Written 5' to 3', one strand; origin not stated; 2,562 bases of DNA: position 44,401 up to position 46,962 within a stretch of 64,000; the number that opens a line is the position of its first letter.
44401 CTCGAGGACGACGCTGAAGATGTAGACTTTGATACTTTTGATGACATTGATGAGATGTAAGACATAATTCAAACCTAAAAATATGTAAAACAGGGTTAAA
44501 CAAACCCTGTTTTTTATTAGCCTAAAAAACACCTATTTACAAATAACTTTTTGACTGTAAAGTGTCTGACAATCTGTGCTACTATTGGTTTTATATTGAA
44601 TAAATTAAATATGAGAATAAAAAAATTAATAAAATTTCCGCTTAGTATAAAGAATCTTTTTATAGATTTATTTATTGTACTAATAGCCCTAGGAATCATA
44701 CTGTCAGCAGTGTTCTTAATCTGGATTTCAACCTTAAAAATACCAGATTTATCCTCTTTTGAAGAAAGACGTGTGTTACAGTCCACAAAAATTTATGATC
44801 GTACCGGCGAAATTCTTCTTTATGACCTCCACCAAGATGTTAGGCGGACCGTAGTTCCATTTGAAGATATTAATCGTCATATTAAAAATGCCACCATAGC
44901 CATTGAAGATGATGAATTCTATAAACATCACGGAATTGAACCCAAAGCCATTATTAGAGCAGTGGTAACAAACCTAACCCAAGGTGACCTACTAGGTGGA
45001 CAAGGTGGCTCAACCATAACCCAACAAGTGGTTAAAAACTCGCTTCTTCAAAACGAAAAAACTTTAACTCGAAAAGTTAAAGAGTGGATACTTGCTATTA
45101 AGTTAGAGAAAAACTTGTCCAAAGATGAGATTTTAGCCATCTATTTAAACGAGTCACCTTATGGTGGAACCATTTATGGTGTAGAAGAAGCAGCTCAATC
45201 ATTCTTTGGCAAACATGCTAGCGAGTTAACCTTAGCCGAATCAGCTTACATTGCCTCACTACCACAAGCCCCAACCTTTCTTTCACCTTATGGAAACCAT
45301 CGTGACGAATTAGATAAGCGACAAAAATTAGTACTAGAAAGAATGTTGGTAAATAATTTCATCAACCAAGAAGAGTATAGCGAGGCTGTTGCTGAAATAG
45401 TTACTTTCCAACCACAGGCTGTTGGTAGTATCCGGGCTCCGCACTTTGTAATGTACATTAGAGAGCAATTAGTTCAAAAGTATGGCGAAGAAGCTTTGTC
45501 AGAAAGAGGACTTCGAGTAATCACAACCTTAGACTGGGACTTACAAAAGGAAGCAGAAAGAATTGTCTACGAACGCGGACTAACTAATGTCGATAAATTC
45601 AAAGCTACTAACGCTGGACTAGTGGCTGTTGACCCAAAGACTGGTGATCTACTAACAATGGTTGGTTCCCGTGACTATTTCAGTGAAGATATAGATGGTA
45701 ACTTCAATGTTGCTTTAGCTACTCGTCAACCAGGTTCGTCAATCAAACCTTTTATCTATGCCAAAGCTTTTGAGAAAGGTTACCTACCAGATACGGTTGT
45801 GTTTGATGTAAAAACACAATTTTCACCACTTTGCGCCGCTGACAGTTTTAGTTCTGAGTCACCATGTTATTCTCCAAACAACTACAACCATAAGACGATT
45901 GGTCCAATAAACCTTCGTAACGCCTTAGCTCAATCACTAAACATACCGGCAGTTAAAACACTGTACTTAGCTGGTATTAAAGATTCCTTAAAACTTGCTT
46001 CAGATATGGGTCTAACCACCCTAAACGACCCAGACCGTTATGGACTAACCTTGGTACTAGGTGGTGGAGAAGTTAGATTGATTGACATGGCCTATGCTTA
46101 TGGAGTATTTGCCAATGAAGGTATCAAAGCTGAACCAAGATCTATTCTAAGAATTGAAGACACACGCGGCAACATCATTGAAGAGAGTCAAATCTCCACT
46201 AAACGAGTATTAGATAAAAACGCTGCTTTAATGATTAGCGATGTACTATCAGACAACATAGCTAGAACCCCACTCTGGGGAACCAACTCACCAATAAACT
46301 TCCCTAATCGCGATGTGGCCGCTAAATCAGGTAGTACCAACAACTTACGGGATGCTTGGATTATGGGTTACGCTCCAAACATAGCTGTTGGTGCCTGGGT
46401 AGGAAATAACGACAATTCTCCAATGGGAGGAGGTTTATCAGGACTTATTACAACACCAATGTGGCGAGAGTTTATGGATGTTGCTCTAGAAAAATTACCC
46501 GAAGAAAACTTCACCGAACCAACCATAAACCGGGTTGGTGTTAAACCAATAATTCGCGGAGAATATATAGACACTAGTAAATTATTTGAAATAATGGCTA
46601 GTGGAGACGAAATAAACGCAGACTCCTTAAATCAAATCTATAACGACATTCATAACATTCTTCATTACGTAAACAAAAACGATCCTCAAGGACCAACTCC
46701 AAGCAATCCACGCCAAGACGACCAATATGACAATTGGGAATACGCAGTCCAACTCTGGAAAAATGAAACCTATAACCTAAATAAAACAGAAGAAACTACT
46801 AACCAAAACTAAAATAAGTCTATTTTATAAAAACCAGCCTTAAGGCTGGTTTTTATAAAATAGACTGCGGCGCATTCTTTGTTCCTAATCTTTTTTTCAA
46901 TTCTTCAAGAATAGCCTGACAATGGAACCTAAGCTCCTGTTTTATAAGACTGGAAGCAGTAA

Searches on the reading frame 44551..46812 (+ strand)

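Call 23: search_protein_families(library=ncbifam, proteins=[window:44551-46812:+], max_evalue=1e-10)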
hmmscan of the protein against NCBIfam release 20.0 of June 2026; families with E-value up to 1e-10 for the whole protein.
window:44551-46812:+ (753 aa): 14 families
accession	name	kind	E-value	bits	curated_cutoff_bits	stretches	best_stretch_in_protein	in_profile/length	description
TIGR02074.1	PBP_1a_fam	subfamily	1.2e-154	516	508.75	1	98-647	1-534/535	PBP1A family penicillin-binding protein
NF051885.1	tranpepglycosPbpC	equivalog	1.4e-128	430.3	900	1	37-657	12-605/632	multimodular transpeptidase-transglycosylase PbpC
TIGR02073.1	PBP_1c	equivalog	7.8e-127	424.8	494.2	1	76-652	9-550/728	penicillin-binding protein 1C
TIGR02071.1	PBP_1b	equivalog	2.4e-93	313.6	717.75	1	94-643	142-680/729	penicillin-binding protein 1B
NF008643.0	PRK11636.1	equivalog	4.1e-92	309.8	1263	2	37-341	3-305/850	peptidoglycan glycosyltransferase/peptidoglycan DD-transpeptidase MrcA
NF038276.1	strep_PBP2A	exception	3.8e-87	293.2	1100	1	40-621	42-610/716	penicillin-binding protein PBP2A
NF038274.1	strep_PBP1B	exception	2.3e-79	267.6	1225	2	37-278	24-272/745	penicillin-binding protein PBP1B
NF008414.0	PRK11240.1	equivalog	5.3e-72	243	1121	1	94-653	59-572/774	peptidoglycan glycosyltransferase PbpC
NF038272.1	strep_PBP1A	exception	1.9e-69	234.6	1075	1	35-597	13-560/658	penicillin-binding protein PBP1A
NF007061.0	PRK09506.1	equivalog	1.6e-66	224.7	1120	1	98-625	210-727/825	bifunctional glycosyl transferase/transpeptidase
NF011423.0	PRK14850.1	equivalog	2.6e-59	201.4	1275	1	98-623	156-671/764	penicillin-binding protein 1b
NF010008.0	PRK13481.1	equivalog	1.7e-42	145.6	270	1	98-283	79-267/269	glycosyltransferase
TIGR02070.1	mono_pep_trsgly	equivalog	2.5e-38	131.8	182.65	1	75-266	30-219/224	monofunctional biosynthetic peptidoglycan transglycosylase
TIGR03423.1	pbp2_mrdA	equivalog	1.3e-11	43.8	455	0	316-488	222-390/593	penicillin-binding protein 2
